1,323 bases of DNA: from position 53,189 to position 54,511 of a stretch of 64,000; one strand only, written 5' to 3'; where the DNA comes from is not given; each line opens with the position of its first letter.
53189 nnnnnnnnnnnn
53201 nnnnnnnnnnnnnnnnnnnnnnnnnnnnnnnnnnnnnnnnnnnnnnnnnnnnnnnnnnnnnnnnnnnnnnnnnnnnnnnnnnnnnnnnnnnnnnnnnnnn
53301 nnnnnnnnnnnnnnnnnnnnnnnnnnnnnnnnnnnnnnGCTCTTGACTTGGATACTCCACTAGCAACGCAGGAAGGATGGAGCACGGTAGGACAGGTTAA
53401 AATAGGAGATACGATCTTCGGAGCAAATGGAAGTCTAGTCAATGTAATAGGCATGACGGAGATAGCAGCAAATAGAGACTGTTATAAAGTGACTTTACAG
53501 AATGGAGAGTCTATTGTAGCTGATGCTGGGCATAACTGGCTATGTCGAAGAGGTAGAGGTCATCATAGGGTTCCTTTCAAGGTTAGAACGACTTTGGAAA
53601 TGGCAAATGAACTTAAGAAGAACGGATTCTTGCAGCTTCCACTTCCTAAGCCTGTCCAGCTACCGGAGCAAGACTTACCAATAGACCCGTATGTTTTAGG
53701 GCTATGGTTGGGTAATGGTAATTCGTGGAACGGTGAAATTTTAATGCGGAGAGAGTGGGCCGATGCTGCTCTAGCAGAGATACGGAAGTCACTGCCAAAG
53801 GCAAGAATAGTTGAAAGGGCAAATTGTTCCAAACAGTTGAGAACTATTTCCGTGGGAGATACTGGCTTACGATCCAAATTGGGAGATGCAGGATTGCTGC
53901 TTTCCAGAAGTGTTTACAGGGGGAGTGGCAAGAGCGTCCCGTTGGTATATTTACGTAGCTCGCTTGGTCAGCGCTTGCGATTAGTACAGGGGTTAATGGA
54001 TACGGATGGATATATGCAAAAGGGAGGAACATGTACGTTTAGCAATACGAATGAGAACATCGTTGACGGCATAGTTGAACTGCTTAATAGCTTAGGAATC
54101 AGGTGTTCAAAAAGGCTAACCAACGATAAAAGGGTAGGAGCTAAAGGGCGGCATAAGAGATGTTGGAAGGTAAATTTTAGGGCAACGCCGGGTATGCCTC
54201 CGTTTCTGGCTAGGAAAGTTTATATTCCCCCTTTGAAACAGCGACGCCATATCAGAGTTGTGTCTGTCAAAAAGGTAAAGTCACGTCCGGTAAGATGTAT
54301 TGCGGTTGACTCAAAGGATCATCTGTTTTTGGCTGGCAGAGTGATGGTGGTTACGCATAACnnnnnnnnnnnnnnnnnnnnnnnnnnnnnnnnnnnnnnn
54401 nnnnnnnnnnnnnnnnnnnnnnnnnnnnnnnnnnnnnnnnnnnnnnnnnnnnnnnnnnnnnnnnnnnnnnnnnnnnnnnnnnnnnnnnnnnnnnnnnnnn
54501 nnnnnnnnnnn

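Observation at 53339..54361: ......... intein with Ala-1 inserted at Walker B of the MoxR ATPase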

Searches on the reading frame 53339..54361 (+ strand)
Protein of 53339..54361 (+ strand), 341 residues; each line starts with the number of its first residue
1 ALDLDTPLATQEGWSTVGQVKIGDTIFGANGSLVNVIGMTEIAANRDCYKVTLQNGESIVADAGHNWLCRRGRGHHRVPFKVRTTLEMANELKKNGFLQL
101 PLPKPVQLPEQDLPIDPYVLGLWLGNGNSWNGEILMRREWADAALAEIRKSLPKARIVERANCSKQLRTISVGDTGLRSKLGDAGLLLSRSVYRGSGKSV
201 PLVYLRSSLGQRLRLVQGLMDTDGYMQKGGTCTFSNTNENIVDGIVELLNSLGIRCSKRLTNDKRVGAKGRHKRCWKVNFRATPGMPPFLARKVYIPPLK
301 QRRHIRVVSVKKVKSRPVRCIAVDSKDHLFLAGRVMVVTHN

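Call 5: search_solved_structures(query=window:53339-54361:+, max_evalue=1, show_alignments=3)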
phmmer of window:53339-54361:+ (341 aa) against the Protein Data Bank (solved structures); distinct sequences matched with E-value up to 1: 18.
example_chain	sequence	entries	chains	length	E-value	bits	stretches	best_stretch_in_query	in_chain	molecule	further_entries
6rix_A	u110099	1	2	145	5.4e-23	84.8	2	1-71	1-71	Replicative DNA helicase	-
6bs8_A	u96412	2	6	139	1.9e-22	82.9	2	1-72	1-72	Replicative DNA helicase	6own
6riy_A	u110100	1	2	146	2.6e-22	82.5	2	1-71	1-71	Replicative DNA helicase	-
6riz_A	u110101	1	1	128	3.3e-06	29.6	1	1-73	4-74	gp41-1 intein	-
1dfa_A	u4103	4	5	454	5.3e-05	25.6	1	116-261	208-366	PI-SCEI ENDONUCLEASE | ENDONUCLEASE PI-SCEI | PI-SCEI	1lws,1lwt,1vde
1um2_A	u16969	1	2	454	5.4e-05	25.6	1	116-261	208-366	ENDONUCLEASE PI-SCEI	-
1ef0_A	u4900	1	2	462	6e-05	25.4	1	116-261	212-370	PI-SCEI ENDONUCLEASE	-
1jva_A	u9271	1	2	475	6.2e-05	25.4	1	116-261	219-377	VMA1-DERIVED HOMING ENDONUCLEASE X10SSS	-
9cop_A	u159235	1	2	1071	0.00024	23.5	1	116-261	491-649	V-type proton ATPase catalytic subunit A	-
6qaz_A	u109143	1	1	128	0.00089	21.6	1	1-72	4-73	cyanophage-like gp41-1 intein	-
2dch_X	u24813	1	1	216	0.053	15.7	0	216-275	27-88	putative homing endonuclease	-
1dq3_A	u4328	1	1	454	0.68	12.1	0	195-258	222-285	ENDONUCLEASE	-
9co2_A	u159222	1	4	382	0.76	11.9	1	21-69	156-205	Outer membrane protein assembly factor BamA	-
4n75_A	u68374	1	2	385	0.77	11.9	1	21-69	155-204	Outer membrane protein assembly factor BamA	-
9cs0_A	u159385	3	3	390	0.78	11.9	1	21-69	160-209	Outer membrane protein assembly factor BamA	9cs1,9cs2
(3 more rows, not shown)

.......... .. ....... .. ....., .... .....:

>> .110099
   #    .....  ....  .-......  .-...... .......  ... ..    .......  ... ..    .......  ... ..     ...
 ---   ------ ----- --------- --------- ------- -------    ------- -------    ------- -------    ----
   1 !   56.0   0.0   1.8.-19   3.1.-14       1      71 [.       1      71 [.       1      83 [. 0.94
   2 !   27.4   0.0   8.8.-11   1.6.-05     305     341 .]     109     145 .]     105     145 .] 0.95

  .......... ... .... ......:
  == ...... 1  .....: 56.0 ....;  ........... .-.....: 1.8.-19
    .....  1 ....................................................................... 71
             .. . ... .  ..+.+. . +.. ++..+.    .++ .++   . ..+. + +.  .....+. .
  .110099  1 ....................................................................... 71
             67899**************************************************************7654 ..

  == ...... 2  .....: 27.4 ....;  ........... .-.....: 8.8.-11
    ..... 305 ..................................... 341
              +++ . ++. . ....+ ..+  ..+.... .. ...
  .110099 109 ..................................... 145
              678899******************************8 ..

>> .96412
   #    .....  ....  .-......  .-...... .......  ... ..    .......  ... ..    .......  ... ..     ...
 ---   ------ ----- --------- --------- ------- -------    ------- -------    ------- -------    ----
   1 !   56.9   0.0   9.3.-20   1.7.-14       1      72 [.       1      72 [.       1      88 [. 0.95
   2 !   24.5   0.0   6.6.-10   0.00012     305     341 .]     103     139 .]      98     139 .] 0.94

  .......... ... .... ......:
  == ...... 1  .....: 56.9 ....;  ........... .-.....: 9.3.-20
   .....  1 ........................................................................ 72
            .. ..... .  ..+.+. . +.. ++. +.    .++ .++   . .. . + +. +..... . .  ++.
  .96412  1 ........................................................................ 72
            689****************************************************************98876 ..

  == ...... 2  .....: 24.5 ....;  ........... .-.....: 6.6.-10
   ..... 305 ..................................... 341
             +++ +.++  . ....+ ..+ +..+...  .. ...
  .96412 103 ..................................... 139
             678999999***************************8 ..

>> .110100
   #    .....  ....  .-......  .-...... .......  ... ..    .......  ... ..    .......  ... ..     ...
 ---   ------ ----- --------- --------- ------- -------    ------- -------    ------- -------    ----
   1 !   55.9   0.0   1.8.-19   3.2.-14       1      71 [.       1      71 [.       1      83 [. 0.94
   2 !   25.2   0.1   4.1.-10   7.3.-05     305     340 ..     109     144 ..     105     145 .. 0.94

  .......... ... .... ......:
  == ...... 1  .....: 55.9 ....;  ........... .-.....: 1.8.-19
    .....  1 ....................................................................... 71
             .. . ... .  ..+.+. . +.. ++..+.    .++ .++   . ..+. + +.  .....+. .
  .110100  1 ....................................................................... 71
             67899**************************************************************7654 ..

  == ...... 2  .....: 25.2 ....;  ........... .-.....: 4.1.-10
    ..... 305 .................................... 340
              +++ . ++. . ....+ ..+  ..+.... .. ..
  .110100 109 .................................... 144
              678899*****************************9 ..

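Call 7: search_dna_similar(query=window:53339-54361:+, collection=phages, mode=protein, max_rows=40)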
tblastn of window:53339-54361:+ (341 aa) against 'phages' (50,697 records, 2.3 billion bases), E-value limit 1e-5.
Records with a match: 457; places in all: 465; records where one place covers at least 80% of the query: 409.
Best place of each record, by identity: <60% 457.
By first word of the organism name: Mycobacterium 300; Escherichia 22; Klebsiella 20; Enterococcus 14; Gordonia 13; Aeromonas 12; Vibrio 11; Microbacterium 7; Bacteroides 6; Rhodobacter 4; and 29 more.
By host as written in the record: Mycobacterium smegmatis mc2 155 230; Mycobacterium smegmatis mc#155 34; - 19; Gordonia terrae 3612 11; Mycobacterium smegmatis mc2155 11; Mycobacterium sp. 9; Klebsiella pneumoniae 9; Escherichia coli 8; and 87 more.
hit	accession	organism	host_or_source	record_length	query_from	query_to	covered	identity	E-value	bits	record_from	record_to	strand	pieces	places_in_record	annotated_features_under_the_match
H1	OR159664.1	Gordonia Phage JonJames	Gordonia terrae 3612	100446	1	341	100%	36.5%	1e-35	143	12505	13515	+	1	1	30: terminase large subunit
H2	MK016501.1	Mycobacterium phage Nebkiss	Mycobacterium smegmatis mc2 155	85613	1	341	100%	36.0%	4e-40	155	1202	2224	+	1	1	2: terminase large subunit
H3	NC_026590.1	Mycobacterium phage Gaia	Mycobacterium smegmatis mc2 155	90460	1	341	100%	36.0%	4e-40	155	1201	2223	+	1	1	2: exonuclease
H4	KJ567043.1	Mycobacterium phage Gaia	Mycobacterium smegmatis mc2 155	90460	1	341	100%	36.0%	4e-40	155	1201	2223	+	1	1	2: terminase large subunit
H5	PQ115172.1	Mycobacterium phage Maddy2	Mycobacterium sp. Elmwood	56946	1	341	100%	35.9%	5e-34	138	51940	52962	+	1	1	terminase large subunit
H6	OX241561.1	Vibrio phage 489E54-1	Seawater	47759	1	341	100%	34.7%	7e-32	132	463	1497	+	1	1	putative terminase large subunit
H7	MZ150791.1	Gordonia phage YungMoney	Gordonia terrae 3612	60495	1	341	100%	34.5%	9e-36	143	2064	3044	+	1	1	5: terminase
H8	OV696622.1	Brevibacterium phage Rousseau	French washed-rind cheese surface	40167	1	341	100%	34.3%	1e-31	131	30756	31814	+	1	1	DnaB-like replicative helicase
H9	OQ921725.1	Streptomyces phage Frankenweenie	Streptomyces scabiei RL-34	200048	2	341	100%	34.1%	4e-31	129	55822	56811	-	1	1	79: exonuclease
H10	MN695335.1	Synechococcus phage B23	Synechoccus sp.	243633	1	341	100%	33.8%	3e-30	127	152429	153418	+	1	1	terminase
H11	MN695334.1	Synechococcus phage B3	Synechoccus sp.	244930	1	341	100%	33.8%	3e-30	127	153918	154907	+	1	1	terminase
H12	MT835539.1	Bacteriophage sp.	human fecal samples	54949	1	341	100%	33.6%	9e-28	119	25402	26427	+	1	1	record has no annotation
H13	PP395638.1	Microcystis phage Mwe-JY05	Microcystis wesenbergii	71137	1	341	100%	33.1%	4e-22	103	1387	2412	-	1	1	hypothetical protein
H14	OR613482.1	Mycobacterium phage StubbySaigey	Mycobacterium smegmatis mc2 155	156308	1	341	100%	32.0%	5e-19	94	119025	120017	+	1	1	219: HNH endonuclease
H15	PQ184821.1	Mycobacterium phage Issimir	Mycobacterium smegmatis mc2 155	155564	1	341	100%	32.0%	7e-19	94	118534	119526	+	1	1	207: HNH endonuclease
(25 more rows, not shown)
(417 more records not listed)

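Call 24: find_homologous_proteins(query=window:53339-54361:+, max_evalue=1e-10)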
Query window:53339-54361:+ (341 aa): 81 proteins with E <= 1e-10 among 5246 candidates.
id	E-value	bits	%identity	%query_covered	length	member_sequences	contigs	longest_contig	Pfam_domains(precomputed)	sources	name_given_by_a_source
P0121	3.2e-59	219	42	100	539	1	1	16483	PF05204.20,PF22569.2,PF22769.2,PF14528.12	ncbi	-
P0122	1.4e-56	210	39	100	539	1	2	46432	PF22569.2,PF22769.2,PF14528.12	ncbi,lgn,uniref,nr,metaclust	ncbi:hypothetical protein PA7_38440 [Pseudonocardia asaccharolytica DSM 44247 = NBRC 16224]|uniref:D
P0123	2.1e-56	210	40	100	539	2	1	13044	PF05204.20,PF22569.2,PF22769.2,PF14528.12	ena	-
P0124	2.0e-54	203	38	100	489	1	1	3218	PF05204.20,PF22569.2,PF22769.2,PF14528.12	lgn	-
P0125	2.0e-54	203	38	100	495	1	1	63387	PF22569.2,PF22769.2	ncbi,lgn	-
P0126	2.3e-54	203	39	100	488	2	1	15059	PF05204.20,PF22569.2,PF22769.2,PF14528.12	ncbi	-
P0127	3.2e-54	202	36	100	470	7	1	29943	PF05204.20,PF22769.2,PF14528.12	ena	-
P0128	8.3e-53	198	39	100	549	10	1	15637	PF05204.20,PF22769.2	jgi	jgi:deoxycytidine triphosphate deaminase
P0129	8.5e-53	198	34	100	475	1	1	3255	PF22569.2,PF22769.2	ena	-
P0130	6.9e-52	195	39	100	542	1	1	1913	PF05204.20,PF22569.2,PF22769.2,PF14528.12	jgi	jgi:deoxycytidine triphosphate deaminase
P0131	1.7e-51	193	38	100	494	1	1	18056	PF22569.2,PF22769.2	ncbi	-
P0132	9.2e-51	191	37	100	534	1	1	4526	PF22769.2,PF14528.12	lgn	-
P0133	1.3e-50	190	38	100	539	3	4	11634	PF05204.20,PF22769.2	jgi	-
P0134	2.1e-50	190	36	100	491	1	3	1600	PF05204.20,PF22769.2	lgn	-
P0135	2.1e-50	190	38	100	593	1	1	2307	-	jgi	jgi:hypothetical protein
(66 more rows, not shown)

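Call 59: get_annotated_region(hit=H2, flank=60)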
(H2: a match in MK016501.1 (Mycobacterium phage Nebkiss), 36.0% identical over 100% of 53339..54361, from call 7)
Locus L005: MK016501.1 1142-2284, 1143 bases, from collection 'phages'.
description: Mycobacterium phage Nebkiss, complete genome.
organism: Mycobacterium phage Nebkiss (NCBI taxid 2484213)
taxonomy: Viruses; Duplodnaviria; Heunggongvirae; Uroviricota; Caudoviricetes; Gaiavirus
host: Mycobacterium smegmatis mc2 155; source: soil; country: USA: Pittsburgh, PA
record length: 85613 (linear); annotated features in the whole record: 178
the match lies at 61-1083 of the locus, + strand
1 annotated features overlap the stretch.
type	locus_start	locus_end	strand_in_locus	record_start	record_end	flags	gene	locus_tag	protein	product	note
CDS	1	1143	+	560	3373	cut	2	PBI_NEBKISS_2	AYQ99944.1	terminase large subunit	-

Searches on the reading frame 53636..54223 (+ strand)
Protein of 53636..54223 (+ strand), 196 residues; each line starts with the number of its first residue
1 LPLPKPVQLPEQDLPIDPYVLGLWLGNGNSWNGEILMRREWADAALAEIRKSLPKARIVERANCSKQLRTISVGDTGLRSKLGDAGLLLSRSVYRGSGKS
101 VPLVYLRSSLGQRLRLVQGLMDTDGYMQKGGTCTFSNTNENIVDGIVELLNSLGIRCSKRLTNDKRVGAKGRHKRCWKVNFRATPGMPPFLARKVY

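Call 21: search_solved_structures(query=window:53636-54223:+, max_evalue=1, show_alignments=2)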
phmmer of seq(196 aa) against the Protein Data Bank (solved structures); distinct sequences matched with E-value up to 1: 9.
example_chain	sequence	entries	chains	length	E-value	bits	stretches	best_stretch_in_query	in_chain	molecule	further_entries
1dfa_A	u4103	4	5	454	2.5e-05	27.4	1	18-162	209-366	PI-SCEI ENDONUCLEASE | ENDONUCLEASE PI-SCEI | PI-SCEI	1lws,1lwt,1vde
1um2_A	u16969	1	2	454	2.6e-05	27.4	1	18-162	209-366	ENDONUCLEASE PI-SCEI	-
1ef0_A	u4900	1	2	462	2.7e-05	27.3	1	18-162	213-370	PI-SCEI ENDONUCLEASE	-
1jva_A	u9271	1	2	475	2.9e-05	27.2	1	18-162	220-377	VMA1-DERIVED HOMING ENDONUCLEASE X10SSS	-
9cop_A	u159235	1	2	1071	0.00012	25.2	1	18-161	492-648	V-type proton ATPase catalytic subunit A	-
2dch_X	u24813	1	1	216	0.012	18.6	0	118-169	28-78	putative homing endonuclease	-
1dq3_A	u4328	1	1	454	0.38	13.8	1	96-159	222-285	ENDONUCLEASE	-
5hy3_B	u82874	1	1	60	0.7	12.9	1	23-67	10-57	Antitoxin Dmd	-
8s2f_AAA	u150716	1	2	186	0.98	12.4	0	77-163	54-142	Lipoprotein, putative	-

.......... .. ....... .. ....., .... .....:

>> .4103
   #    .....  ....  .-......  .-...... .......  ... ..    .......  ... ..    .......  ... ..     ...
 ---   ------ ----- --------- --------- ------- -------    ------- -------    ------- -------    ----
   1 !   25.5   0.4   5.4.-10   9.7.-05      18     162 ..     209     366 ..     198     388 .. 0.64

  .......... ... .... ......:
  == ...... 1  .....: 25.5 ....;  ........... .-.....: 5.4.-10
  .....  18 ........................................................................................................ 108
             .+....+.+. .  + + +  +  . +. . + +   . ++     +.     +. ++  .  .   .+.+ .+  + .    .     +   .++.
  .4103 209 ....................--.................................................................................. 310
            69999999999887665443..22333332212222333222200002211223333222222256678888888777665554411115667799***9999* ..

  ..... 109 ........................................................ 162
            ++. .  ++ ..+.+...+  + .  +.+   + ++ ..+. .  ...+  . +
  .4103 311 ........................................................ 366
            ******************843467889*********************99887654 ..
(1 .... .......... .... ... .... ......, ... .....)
